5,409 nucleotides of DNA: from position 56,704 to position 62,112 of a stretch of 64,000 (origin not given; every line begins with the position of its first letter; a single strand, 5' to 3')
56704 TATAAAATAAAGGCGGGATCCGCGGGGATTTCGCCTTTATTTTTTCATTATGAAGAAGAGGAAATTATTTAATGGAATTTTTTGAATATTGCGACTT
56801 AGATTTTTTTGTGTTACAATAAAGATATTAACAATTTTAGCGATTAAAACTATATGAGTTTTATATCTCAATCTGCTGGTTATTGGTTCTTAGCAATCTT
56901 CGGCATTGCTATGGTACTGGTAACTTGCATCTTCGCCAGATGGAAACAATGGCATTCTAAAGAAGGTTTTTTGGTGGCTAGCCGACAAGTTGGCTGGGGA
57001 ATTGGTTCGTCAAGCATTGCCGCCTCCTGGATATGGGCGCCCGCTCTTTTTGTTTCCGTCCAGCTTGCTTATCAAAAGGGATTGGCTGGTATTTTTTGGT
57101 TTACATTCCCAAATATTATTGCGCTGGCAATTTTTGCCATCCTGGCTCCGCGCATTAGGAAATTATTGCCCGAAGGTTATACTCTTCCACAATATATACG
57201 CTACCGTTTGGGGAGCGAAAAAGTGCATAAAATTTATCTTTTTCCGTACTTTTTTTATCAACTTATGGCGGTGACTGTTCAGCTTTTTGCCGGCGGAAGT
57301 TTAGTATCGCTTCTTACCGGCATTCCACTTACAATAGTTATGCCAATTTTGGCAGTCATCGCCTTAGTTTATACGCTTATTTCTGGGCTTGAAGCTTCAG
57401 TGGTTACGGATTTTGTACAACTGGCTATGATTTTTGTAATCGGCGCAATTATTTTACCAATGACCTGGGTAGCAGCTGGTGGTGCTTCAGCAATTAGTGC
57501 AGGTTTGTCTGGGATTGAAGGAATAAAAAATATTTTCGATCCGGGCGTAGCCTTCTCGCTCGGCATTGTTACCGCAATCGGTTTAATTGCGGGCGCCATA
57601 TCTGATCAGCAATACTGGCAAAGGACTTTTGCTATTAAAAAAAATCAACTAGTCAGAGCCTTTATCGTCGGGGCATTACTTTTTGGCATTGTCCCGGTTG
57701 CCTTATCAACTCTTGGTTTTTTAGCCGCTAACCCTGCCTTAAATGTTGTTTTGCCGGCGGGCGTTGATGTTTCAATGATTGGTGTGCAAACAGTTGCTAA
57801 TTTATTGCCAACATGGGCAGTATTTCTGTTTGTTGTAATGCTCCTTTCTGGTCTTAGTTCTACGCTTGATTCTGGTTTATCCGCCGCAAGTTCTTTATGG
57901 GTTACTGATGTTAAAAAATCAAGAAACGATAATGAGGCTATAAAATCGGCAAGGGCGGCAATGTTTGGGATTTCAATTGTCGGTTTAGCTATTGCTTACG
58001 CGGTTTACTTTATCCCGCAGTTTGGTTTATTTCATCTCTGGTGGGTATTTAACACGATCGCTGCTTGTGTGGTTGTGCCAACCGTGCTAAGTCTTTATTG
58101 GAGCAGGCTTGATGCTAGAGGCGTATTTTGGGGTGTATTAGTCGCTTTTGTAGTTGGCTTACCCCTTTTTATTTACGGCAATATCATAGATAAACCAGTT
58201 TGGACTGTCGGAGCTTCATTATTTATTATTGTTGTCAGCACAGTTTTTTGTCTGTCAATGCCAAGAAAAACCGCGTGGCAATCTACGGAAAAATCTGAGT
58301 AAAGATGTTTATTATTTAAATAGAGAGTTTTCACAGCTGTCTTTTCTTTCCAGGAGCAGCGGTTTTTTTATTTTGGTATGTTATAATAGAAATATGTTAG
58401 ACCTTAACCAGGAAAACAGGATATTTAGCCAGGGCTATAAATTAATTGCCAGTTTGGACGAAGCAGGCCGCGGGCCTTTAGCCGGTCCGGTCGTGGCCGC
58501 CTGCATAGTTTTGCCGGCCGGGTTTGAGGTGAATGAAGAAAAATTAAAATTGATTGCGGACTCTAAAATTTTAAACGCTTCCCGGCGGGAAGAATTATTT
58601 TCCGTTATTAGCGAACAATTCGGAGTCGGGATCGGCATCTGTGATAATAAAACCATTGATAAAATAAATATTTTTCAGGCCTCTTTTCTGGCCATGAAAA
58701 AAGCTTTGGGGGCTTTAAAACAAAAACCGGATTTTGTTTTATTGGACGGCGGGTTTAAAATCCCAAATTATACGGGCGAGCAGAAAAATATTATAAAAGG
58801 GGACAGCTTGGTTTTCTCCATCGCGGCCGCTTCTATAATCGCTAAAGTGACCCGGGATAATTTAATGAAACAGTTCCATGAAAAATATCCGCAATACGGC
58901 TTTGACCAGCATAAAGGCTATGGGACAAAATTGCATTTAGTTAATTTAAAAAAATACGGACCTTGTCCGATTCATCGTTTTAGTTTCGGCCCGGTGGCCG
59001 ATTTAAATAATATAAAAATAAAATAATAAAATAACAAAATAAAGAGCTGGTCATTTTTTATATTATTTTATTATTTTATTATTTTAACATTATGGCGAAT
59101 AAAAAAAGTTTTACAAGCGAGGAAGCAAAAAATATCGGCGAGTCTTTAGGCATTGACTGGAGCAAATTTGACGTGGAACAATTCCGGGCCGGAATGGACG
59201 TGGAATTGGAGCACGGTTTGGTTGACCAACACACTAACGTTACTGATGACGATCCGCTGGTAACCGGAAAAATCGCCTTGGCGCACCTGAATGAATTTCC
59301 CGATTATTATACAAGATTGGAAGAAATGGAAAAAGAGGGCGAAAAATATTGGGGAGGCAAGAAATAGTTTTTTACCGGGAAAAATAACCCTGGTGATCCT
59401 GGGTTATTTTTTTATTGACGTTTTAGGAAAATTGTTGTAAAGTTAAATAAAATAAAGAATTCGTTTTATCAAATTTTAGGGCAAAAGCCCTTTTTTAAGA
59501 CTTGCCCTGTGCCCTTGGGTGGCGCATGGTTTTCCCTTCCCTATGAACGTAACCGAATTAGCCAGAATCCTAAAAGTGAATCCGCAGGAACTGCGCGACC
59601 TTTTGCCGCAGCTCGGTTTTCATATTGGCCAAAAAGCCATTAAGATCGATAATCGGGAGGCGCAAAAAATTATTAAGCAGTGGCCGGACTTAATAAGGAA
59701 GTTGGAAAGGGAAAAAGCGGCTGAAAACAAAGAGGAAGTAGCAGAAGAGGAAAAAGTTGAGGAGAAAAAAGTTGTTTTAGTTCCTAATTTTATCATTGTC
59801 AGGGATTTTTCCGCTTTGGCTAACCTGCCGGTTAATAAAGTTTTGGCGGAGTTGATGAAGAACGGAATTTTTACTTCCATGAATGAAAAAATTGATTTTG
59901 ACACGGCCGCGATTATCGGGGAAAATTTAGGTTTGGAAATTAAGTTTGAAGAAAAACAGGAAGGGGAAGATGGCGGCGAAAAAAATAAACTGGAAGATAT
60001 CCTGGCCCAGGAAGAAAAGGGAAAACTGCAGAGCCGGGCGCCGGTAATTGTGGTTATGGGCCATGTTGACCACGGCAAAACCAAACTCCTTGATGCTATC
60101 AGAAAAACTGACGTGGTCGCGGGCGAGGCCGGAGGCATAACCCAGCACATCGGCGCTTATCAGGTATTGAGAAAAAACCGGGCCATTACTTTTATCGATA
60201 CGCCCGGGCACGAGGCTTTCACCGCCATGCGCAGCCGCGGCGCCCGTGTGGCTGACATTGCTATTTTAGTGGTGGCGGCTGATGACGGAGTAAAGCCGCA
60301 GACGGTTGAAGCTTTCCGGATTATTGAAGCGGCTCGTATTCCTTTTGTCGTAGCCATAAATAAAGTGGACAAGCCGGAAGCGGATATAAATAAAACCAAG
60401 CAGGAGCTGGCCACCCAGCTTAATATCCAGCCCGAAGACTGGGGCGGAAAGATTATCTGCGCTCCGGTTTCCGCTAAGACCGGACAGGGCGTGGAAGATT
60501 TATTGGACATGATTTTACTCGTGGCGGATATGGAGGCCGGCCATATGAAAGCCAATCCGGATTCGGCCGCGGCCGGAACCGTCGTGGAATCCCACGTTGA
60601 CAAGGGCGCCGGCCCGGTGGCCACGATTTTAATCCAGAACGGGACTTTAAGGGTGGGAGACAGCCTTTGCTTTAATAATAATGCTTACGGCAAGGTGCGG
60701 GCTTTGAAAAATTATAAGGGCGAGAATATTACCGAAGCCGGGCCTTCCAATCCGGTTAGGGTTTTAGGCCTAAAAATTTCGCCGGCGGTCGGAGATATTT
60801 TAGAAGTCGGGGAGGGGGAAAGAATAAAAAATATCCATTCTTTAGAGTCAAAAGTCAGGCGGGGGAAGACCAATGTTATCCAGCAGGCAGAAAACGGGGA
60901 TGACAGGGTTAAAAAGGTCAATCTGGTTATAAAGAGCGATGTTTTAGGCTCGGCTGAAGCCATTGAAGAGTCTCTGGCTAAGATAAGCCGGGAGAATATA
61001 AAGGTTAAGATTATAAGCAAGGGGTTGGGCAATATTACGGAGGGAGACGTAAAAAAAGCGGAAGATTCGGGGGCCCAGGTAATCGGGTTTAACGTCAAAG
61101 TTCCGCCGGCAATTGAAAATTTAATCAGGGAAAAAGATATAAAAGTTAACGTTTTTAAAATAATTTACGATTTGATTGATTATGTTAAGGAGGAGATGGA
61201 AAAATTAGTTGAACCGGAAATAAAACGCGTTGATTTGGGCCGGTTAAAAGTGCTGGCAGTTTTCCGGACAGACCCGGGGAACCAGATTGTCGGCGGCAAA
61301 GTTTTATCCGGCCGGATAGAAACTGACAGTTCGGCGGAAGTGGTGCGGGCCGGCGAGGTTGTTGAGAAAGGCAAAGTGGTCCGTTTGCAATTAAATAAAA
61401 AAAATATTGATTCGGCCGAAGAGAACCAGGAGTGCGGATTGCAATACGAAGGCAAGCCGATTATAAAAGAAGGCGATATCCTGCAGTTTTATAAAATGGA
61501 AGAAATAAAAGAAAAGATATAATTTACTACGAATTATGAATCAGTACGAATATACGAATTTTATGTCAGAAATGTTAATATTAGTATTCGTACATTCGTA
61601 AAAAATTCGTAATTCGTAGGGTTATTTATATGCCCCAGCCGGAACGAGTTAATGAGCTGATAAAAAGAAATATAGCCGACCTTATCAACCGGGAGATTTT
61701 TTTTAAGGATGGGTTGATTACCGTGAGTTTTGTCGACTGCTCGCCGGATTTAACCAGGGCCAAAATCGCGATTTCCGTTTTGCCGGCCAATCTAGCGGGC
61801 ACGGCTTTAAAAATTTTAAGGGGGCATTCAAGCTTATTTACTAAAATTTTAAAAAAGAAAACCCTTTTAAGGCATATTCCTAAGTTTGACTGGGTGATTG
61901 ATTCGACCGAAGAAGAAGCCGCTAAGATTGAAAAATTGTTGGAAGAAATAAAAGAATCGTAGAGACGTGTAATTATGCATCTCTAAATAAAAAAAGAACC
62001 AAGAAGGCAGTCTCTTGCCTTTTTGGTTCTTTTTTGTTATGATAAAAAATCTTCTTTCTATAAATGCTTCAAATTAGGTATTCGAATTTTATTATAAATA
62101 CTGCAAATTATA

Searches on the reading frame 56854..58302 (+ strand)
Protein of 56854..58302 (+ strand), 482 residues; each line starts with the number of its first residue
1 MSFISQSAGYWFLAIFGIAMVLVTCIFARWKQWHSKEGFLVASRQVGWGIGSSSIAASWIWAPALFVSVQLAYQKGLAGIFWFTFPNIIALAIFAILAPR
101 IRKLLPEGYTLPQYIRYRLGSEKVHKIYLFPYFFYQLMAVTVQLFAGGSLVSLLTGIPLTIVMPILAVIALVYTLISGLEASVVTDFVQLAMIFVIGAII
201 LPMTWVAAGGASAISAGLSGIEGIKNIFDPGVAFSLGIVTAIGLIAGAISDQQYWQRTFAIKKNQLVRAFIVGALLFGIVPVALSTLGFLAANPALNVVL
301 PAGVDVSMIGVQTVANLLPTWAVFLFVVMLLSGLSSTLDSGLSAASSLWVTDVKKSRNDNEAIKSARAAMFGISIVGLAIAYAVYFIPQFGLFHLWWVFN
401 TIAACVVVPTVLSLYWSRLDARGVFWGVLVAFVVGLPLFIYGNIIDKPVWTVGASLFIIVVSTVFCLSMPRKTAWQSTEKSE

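Call 60: search_protein_families(library=pfam, proteins=[window:56854-58302:+])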
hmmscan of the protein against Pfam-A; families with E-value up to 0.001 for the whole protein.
window:56854-58302:+ (482 aa): 1 family
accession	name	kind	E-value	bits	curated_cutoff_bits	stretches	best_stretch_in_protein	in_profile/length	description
PF00474.23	SSF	-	1.1e-32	113.9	22.8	1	39-430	1-405/406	Sodium:solute symporter family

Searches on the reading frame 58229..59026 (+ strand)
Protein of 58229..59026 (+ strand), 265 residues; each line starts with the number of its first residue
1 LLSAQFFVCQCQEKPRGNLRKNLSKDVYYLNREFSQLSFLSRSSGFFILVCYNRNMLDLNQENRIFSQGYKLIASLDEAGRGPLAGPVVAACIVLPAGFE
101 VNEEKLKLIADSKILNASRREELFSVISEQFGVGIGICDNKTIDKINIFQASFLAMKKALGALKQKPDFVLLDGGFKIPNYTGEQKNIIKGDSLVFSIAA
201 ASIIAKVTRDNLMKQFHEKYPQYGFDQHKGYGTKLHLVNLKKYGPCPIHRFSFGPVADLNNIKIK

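Call 60: search_protein_families(library=pfam, proteins=[window:58229-59026:+])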
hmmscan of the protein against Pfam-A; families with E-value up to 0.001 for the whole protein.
window:58229-59026:+ (265 aa): 1 family
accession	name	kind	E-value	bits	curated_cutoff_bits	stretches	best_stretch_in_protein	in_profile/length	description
PF01351.25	RNase_HII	-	2e-35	122.9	25.8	1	76-254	3-197/199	Ribonuclease HII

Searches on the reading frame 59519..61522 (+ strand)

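Call 60: search_protein_families(library=pfam, proteins=[window:59519-61522:+])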
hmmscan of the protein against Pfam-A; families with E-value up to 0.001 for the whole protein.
window:59519-61522:+ (667 aa): 9 families
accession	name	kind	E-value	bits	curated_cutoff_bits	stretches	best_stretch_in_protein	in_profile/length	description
PF00009.33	GTP_EFTU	-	7.9e-39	133.6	26.5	1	175-333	4-183/188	Elongation factor Tu GTP binding domain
PF11987.13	IF-2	-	1.1e-30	106.4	27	1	451-557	13-117/117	Translation-initiation factor 2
PF22042.2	EF-G_D2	-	2.2e-24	85.8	27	1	351-430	2-83/84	Elongation factor G domain 2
PF01926.29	MMR_HSR1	-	7.3e-11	42.6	21.9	1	177-282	2-113/113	50S ribosome-binding GTPase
PF04760.21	IF2_N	-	3.2e-10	40.1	25.3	1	91-139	3-52/53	Translation initiation factor IF-2, N-terminal region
PF03144.31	GTP_EFTU_D2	-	4.9e-09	36.9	30.3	1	589-648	2-63/73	Elongation factor Tu domain 2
PF02421.24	FeoB_N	-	6e-05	23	27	1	177-331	3-155/156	Ferrous iron transport protein B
PF00071.28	Ras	-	0.0002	21.4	21.6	1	177-332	2-156/162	Ras family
PF00025.27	Arf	-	0.00047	20.1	22.3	0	171-332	11-170/174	ADP-ribosylation factor family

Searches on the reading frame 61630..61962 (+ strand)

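Call 50: search_protein_families(library=ncbifam, proteins=[window:61630-61962:+], max_evalue=0.001)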
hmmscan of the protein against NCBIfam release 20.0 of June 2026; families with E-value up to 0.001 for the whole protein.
window:61630-61962:+ (110 aa): 5 families
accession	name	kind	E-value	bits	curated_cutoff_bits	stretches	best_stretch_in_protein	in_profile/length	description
TIGR00082.1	rbfA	equivalog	8.7e-14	52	51.15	1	4-109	7-114/115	30S ribosome-binding factor RbfA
NF001802.0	PRK00521.2-5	equivalog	1.3e-11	44.4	142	1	6-106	21-125/144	30S ribosome-binding factor RbfA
NF010390.0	PRK13817.1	equivalog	5.7e-11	42.9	236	1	5-106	6-108/119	ribosome-binding factor A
NF010388.0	PRK13815.1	equivalog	3.6e-07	30.2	167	1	5-108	6-111/122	ribosome-binding factor A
NF010389.0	PRK13816.1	equivalog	0.00016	21.6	196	1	5-82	6-93/131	ribosome-binding factor A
